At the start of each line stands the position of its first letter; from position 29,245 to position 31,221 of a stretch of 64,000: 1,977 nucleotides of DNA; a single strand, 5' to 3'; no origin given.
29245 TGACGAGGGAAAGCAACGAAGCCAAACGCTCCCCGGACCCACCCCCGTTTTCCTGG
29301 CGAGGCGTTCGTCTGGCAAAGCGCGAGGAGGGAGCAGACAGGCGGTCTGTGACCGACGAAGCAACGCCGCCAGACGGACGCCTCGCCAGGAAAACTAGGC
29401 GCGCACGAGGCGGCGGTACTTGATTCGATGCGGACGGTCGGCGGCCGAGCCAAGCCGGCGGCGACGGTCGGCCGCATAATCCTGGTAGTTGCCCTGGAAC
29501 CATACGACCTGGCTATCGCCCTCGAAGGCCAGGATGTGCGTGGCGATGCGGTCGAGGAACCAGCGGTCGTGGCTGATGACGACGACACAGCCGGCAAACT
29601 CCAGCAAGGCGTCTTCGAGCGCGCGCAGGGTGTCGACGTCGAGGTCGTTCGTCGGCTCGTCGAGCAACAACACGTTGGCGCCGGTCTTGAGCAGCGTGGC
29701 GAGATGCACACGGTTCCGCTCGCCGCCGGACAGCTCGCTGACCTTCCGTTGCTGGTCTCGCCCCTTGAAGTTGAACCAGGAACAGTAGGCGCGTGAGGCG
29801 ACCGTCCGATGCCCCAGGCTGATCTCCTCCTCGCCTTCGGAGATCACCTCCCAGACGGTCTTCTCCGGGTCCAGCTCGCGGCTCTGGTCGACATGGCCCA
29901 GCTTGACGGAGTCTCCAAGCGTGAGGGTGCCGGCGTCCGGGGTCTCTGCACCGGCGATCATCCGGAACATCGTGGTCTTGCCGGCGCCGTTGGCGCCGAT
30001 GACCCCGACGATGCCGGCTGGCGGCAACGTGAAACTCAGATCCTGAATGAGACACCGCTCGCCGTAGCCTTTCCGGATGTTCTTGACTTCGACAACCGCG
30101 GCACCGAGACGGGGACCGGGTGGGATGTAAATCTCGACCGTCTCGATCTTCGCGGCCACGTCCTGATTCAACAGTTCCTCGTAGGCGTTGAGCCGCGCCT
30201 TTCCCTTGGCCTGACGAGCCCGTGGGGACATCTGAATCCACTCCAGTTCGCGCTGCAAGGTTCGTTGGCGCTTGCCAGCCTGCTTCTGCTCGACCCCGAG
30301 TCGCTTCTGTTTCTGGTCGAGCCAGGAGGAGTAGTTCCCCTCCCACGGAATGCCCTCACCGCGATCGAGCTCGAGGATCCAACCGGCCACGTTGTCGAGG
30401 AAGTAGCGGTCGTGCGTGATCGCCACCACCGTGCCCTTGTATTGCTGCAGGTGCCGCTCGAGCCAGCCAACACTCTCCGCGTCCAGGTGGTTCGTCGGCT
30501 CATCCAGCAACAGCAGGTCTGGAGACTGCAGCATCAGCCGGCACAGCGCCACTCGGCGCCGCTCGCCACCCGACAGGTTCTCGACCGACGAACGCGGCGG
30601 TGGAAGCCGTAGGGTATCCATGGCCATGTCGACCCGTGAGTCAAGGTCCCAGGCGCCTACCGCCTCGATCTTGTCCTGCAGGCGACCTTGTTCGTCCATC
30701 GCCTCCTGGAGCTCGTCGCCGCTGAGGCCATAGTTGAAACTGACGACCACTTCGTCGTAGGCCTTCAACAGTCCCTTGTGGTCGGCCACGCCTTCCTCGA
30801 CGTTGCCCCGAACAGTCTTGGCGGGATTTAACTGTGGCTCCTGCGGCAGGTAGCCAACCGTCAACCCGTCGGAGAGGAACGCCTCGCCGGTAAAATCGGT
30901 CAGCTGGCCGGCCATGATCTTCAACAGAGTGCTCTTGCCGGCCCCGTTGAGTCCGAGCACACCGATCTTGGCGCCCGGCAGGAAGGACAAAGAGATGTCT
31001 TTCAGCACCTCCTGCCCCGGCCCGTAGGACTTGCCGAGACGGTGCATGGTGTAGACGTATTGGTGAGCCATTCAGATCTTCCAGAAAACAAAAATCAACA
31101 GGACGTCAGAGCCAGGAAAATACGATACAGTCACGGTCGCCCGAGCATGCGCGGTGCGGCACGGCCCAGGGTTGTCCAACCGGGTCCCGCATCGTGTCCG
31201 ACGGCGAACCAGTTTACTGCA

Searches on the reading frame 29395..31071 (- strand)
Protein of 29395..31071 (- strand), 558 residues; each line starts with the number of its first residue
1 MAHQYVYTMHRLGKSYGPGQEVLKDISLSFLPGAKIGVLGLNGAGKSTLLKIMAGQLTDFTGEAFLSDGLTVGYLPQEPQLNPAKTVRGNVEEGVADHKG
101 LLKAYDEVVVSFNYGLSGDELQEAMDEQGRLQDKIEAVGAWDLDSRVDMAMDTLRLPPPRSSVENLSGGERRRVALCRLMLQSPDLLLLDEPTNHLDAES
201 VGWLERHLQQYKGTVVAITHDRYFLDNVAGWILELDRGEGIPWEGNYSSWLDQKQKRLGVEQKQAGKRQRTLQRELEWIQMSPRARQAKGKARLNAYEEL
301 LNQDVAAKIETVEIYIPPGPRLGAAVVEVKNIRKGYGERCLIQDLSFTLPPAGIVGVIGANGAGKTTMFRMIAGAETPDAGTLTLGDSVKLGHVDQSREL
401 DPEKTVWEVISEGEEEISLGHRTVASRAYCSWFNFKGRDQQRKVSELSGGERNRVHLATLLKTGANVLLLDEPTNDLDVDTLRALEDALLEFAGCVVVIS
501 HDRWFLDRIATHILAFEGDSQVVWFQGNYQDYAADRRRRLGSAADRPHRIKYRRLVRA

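Call 79: search_protein_families(library=pfam, proteins=[window:29395-31071:-], max_evalue=0.00001)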
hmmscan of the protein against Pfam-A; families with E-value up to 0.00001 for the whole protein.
window:29395-31071:- (558 aa): 5 families
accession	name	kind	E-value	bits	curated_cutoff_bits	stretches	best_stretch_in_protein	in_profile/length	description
PF00005.33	ABC_tran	-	2.8e-54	183.9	25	2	23-194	1-137/137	ABC transporter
PF13304.12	AAA_21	-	7e-15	56.3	27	0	172-226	244-304/304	AAA domain, putative AbiEii toxin, Type IV TA system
PF12848.13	ABC_tran_Xtn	-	1.2e-11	44.9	25.9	1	233-302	1-72/85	ABC transporter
PF02463.25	SMC_N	-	8.6e-09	35.6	40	0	37-227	28-204/220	RecF/RecN/SMC N terminal domain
PF13476.12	AAA_23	-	1.1e-07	33.2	27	0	341-385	10-52/201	AAA domain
